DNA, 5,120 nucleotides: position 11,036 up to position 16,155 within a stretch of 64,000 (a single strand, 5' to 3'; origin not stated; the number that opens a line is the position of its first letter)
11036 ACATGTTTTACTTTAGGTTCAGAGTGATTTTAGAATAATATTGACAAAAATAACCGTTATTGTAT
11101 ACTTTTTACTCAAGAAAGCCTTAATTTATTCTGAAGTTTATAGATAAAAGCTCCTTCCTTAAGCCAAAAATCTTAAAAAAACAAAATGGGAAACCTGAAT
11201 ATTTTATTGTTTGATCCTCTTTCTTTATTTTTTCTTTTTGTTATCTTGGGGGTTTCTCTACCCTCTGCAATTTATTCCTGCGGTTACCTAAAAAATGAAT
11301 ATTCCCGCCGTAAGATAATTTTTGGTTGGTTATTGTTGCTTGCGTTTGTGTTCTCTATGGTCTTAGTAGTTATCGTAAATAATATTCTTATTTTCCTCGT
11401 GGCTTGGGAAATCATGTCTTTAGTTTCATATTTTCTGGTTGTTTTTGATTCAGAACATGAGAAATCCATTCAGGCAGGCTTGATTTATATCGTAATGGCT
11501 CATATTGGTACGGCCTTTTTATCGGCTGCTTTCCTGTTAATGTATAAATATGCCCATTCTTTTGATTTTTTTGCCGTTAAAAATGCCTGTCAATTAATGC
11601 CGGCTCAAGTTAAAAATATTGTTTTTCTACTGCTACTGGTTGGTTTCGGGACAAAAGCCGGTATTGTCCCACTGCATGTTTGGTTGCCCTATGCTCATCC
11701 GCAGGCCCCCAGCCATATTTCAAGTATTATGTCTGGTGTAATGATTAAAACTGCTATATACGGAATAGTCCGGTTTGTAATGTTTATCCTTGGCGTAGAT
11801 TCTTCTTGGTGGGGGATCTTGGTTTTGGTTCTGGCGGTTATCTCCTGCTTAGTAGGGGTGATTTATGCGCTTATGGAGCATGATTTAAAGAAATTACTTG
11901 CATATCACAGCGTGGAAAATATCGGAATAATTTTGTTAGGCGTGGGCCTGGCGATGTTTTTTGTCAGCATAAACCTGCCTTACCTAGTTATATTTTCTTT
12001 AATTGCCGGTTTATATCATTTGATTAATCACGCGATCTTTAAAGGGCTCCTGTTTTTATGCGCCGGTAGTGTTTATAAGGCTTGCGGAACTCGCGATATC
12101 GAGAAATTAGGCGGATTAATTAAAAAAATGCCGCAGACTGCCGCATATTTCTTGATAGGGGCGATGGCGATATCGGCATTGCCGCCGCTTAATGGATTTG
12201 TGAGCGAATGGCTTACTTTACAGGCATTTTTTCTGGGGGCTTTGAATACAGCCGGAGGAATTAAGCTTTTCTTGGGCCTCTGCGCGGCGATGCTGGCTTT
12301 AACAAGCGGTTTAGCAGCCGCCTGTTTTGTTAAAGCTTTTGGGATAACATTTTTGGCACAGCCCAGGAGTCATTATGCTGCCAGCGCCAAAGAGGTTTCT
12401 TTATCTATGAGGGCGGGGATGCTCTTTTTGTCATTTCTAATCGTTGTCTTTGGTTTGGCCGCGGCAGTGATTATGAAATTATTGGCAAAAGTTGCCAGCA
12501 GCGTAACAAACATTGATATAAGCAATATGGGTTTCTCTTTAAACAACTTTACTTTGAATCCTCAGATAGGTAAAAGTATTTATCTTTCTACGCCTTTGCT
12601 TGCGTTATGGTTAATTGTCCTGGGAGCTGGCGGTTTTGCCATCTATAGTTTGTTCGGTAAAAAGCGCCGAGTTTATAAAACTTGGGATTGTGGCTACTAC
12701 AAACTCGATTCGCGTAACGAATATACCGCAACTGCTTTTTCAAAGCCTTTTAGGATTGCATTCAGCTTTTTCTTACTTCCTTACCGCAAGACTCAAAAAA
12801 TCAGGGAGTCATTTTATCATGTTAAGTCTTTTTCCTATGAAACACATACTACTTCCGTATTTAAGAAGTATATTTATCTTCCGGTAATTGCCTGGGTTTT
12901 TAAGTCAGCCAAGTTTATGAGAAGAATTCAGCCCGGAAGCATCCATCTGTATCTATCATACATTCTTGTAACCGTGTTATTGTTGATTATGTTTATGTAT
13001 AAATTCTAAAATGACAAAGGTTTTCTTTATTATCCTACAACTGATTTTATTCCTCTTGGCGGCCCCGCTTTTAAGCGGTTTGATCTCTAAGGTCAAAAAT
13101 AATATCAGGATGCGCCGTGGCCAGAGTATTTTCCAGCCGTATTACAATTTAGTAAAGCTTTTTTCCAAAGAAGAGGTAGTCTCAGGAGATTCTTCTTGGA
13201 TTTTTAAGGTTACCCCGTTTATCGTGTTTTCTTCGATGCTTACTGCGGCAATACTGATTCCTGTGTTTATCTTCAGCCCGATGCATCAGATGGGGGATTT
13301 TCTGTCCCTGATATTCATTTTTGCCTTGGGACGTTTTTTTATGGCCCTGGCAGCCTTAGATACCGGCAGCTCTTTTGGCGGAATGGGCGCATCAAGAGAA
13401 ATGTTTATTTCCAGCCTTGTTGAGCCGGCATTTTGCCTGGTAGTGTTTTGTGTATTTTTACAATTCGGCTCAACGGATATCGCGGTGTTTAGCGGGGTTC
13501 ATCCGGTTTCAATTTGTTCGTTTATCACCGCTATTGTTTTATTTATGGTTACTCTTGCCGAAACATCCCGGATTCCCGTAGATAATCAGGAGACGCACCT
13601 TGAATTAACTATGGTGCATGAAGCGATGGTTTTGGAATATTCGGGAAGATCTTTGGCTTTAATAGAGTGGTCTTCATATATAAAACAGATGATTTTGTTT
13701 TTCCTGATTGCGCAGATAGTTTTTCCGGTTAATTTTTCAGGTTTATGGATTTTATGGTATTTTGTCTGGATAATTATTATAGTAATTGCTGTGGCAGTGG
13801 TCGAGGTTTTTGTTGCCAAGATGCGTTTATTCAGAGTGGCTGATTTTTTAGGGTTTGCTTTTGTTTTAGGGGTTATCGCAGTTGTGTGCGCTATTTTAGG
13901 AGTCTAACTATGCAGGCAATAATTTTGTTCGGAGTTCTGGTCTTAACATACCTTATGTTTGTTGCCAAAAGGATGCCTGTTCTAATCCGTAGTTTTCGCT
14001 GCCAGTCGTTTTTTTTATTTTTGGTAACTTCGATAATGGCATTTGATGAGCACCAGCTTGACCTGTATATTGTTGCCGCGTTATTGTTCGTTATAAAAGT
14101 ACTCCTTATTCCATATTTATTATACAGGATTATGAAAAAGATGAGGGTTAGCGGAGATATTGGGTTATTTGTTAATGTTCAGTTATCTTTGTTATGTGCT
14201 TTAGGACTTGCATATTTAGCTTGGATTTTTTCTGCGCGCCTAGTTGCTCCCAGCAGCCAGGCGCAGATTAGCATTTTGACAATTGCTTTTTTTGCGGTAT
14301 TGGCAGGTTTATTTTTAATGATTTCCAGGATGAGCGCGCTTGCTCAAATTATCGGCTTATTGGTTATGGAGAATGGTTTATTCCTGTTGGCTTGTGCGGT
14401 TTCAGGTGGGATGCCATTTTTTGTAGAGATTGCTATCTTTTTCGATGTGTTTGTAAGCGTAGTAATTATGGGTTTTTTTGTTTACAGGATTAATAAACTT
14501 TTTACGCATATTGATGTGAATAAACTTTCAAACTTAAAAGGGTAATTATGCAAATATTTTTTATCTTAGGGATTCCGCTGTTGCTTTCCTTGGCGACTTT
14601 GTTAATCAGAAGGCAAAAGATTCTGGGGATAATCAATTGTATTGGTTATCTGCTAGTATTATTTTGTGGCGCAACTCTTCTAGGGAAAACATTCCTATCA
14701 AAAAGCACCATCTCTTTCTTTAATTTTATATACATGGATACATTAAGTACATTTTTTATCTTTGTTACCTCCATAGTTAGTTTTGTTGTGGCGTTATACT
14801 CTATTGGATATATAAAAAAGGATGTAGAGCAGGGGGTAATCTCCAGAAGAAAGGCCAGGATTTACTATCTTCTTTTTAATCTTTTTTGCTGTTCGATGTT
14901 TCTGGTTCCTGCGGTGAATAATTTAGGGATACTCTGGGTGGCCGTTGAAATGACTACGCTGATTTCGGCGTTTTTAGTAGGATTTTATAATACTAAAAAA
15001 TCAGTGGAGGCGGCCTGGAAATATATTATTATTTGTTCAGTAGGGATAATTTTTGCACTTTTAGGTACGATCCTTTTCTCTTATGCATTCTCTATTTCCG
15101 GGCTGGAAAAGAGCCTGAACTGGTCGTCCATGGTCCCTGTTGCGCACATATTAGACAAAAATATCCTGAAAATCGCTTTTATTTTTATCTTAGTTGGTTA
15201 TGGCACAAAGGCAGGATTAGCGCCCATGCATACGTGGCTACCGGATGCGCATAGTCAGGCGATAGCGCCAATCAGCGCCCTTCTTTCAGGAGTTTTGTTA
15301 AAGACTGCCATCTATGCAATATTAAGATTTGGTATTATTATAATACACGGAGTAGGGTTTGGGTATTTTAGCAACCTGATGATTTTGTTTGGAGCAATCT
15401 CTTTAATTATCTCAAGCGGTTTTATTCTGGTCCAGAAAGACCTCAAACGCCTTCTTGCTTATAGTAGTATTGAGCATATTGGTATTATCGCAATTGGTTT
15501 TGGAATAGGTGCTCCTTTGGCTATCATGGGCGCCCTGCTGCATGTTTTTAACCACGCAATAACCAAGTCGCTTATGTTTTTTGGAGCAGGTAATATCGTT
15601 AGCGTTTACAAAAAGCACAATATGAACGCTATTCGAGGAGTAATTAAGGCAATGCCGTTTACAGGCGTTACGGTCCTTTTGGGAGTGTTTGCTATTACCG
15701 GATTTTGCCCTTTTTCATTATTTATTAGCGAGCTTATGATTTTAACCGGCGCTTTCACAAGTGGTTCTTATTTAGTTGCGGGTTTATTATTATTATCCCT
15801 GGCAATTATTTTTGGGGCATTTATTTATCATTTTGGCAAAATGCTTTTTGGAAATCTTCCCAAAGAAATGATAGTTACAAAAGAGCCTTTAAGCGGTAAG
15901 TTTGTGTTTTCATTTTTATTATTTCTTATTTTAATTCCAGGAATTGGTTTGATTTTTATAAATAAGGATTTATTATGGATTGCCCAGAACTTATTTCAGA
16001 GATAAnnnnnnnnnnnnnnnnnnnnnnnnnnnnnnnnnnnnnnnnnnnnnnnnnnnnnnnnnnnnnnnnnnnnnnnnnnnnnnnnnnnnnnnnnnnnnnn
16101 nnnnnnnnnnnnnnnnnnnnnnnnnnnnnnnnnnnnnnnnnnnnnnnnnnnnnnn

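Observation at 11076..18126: Six-gene Ehr-type complex: group-4-hydrogenase / complex-I-like module whose large subunit has lost the NiFe ligands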

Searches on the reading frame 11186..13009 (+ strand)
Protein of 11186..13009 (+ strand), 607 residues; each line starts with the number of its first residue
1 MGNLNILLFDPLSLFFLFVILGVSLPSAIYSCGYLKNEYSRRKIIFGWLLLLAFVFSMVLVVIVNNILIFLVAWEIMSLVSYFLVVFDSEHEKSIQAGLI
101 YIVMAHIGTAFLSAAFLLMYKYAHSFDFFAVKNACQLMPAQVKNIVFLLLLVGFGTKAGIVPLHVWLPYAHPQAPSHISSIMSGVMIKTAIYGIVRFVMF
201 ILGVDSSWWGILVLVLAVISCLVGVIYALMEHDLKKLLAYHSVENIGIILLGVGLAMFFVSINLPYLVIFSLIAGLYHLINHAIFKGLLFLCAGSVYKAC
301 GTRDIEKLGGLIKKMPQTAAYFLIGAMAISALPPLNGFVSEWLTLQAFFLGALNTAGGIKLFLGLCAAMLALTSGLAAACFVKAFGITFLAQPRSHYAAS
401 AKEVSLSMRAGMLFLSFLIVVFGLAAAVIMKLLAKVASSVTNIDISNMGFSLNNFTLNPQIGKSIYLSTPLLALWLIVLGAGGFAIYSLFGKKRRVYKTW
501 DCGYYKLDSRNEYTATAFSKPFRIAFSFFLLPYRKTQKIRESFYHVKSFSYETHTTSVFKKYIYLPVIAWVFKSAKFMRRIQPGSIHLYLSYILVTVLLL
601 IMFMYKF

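Call 3: search_protein_families(library=pfam, proteins=[window:11186-13009:+])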
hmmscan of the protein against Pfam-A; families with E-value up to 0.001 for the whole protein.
window:11186-13009:+ (607 aa): 2 families
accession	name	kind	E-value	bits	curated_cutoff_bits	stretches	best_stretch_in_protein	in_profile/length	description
PF00361.26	Proton_antipo_M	-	9.7e-57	192.8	21.5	1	65-355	2-282/294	NADH:quinone oxidoreductase/Mrp antiporter, TM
PF00662.26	Proton_antipo_N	-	6.1e-07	29.7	24.5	1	7-40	13-46/51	NADH-Ubiquinone oxidoreductase (complex I), chain 5 N-terminus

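Call 4: search_protein_families(library=ncbifam, proteins=[window:11186-13009:+])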
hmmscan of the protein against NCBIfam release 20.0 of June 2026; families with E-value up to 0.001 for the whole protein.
window:11186-13009:+ (607 aa): 75 families (the best 25 are shown)
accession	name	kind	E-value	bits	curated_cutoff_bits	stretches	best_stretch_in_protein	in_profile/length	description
NF005086.0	PRK06521.1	equivalog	4.1e-190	633.6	667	1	7-604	76-667/669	hydrogenase 4 subunit B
NF006418.0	PRK08667.1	equivalog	4.6e-153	511.1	794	1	7-604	73-640/644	hydrogenase membrane subunit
NF005958.0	PRK08042.1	equivalog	2e-89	301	727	1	52-530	112-564/608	formate hydrogenlyase subunit 3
NF006240.0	PRK08376.1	subfamily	6.3e-77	259.6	662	1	7-438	86-505/521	putative monovalent cation/H+ antiporter subunit D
NF006419.0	PRK08668.1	equivalog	1.9e-65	221.8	617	1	9-602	68-610/613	NADH dehydrogenase subunit M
NF005044.0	PRK06458.1-4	equivalog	3.6e-59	201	610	1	5-445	68-499/531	hydrogenase 4 subunit F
TIGR00940.1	2a6301s01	subfamily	1.3e-58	199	920.45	1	7-448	71-513/793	monovalent cation:proton antiporter subunit A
NF009310.0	PRK12668.1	equivalog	2e-57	195.3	564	1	4-456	61-451/584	Na(+)/H(+) antiporter subunit D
NF005046.0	PRK06459.1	equivalog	3.2e-57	194.5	460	1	13-604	48-584/587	hydrogenase 4 subunit B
NF009288.0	PRK12648.1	equivalog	4.4e-57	193.9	1104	1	7-448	72-494/954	monovalent cation/H+ antiporter subunit A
NF009287.0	PRK12647.1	equivalog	4.9e-57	194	937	1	7-469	72-505/773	putative monovalent cation/H+ antiporter subunit A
NF005097.0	PRK06525.1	equivalog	1.7e-55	188.6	430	1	7-427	72-476/480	hydrogenase 4 subunit D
TIGR01972.1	NDH_I_M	subfamily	8e-55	186.4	263.8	1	36-438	100-480/486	NADH-quinone oxidoreductase subunit M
NF009285.0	PRK12645.1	equivalog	1.6e-54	185.5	1028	1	8-452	75-520/804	Na+/H+ antiporter subunit A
NF005141.0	PRK06590.1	equivalog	2e-52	179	556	1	7-604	77-609/615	NADH-quinone oxidoreductase subunit L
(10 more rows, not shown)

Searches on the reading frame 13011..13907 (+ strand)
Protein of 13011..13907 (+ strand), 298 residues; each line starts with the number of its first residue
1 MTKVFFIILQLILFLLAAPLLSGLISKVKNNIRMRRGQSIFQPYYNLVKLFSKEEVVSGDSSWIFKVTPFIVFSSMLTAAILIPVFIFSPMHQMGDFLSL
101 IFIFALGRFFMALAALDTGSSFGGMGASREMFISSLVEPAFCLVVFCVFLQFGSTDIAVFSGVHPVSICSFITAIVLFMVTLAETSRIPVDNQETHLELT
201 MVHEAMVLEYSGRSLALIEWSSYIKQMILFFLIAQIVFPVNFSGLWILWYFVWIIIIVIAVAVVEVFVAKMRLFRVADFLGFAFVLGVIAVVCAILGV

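Call 3: search_protein_families(library=pfam, proteins=[window:13011-13907:+])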
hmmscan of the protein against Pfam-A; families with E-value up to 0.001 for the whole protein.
window:13011-13907:+ (298 aa): 1 family
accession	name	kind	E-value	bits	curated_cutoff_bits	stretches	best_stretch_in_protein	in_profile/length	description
PF00146.26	NADHdh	-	1.4e-34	120.3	27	1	9-286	5-289/298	NADH dehydrogenase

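Call 4: search_protein_families(library=ncbifam, proteins=[window:13011-13907:+])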
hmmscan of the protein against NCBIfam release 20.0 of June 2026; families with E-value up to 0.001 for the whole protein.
window:13011-13907:+ (298 aa): 1 family
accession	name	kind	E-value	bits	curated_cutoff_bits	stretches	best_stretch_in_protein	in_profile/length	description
NF004741.0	PRK06076.1-2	equivalog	7.7e-12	45.1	305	1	40-291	66-326/337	NADH-quinone oxidoreductase subunit NuoH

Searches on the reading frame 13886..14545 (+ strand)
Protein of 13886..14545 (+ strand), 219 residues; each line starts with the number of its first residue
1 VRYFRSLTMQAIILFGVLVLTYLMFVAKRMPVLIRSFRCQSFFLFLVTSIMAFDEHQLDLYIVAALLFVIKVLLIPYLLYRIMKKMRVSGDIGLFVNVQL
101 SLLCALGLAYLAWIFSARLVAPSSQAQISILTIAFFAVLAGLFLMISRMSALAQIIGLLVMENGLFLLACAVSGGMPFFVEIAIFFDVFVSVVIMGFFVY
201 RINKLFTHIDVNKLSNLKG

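Call 3: search_protein_families(library=pfam, proteins=[window:13886-14545:+])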
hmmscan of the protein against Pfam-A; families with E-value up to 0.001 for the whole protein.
window:13886-14545:+ (219 aa): 1 family
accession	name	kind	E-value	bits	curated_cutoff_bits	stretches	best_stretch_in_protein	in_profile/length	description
PF00420.29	Oxidored_q2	-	7.9e-05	22.8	26.1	1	130-218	2-94/95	NADH-ubiquinone/plastoquinone oxidoreductase chain 4L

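Call 4: search_protein_families(library=ncbifam, proteins=[window:13886-14545:+])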
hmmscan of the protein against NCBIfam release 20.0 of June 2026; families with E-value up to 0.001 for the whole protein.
window:13886-14545:+ (219 aa): 1 family
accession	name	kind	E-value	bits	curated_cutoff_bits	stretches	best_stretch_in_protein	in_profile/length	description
NF008556.0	PRK11492.1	equivalog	3.5e-24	85.9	136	1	13-219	9-216/216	hydrogenase 4 membrane subunit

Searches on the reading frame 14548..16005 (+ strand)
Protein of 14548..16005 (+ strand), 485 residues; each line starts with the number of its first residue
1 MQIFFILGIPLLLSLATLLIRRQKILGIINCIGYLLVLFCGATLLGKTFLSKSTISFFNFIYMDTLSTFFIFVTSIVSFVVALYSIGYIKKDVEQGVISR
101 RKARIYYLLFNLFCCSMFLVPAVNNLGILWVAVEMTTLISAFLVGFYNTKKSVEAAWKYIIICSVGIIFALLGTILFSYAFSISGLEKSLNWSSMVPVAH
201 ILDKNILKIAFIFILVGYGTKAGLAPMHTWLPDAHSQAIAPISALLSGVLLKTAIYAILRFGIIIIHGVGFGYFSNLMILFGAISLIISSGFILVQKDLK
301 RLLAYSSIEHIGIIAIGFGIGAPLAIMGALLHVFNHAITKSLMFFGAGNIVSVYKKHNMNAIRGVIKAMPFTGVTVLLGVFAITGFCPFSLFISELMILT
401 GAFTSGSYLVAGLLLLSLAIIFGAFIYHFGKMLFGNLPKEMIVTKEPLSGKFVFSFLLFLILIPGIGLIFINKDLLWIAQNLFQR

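Call 3: search_protein_families(library=pfam, proteins=[window:14548-16005:+])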
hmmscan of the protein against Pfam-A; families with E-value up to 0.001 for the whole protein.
window:14548-16005:+ (485 aa): 2 families
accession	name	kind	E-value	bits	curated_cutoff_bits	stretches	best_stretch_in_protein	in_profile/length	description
PF00361.26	Proton_antipo_M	-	2.2e-48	165.4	21.5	1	124-414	2-287/294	NADH:quinone oxidoreductase/Mrp antiporter, TM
PF00662.26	Proton_antipo_N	-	2.1e-06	28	24.5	1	61-92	13-44/51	NADH-Ubiquinone oxidoreductase (complex I), chain 5 N-terminus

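Call 4: search_protein_families(library=ncbifam, proteins=[window:14548-16005:+])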
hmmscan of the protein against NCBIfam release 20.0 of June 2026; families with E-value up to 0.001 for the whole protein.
window:14548-16005:+ (485 aa): 71 families (the best 25 are shown)
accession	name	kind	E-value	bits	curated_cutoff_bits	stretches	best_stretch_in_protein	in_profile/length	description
NF005044.0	PRK06458.1-4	equivalog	1.6e-132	443.1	610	1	7-468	11-479/531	hydrogenase 4 subunit F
NF005045.0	PRK06458.1-5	equivalog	1.1e-112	377.5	543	1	2-453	3-455/484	hydrogenase 4 subunit F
NF005043.0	PRK06458.1-3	equivalog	7.3e-104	348.4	533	1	3-466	9-465/483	hydrogenase 4 subunit F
NF005041.0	PRK06458.1-1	equivalog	4e-102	342.9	951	1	8-441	12-452/526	hydrogenase 4 subunit F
NF006427.0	PRK08676.1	equivalog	2.7e-84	283.8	511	1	6-476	7-476/486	hydrogenase membrane subunit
NF005042.0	PRK06458.1-2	equivalog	1.2e-74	252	437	1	48-441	41-410/439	hydrogenase 4 subunit F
NF005086.0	PRK06521.1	equivalog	5.9e-72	243.1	667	1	23-408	40-420/669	hydrogenase 4 subunit B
NF006418.0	PRK08667.1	equivalog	1.5e-56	192.2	794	1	26-415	33-424/644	hydrogenase membrane subunit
TIGR01972.1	NDH_I_M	subfamily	4.6e-56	190.5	263.8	1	60-468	73-466/486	NADH-quinone oxidoreductase subunit M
NF006241.0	PRK08377.1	equivalog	2e-55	188.7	645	1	61-466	74-461/494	NADH dehydrogenase subunit N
NF005097.0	PRK06525.1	equivalog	1.6e-51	175.6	430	1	45-463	52-470/480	hydrogenase 4 subunit D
NF006240.0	PRK08376.1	subfamily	1.8e-49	169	662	1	54-469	79-491/521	putative monovalent cation/H+ antiporter subunit D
NF006419.0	PRK08668.1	equivalog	2.8e-48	165.1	617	1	4-446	5-444/613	NADH dehydrogenase subunit M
TIGR01974.1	NDH_I_L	subfamily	3.8e-44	151.6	407.5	1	55-434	72-440/630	NADH-quinone oxidoreductase subunit L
NF005141.0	PRK06590.1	equivalog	7.3e-44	150.7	556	1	49-428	65-426/615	NADH-quinone oxidoreductase subunit L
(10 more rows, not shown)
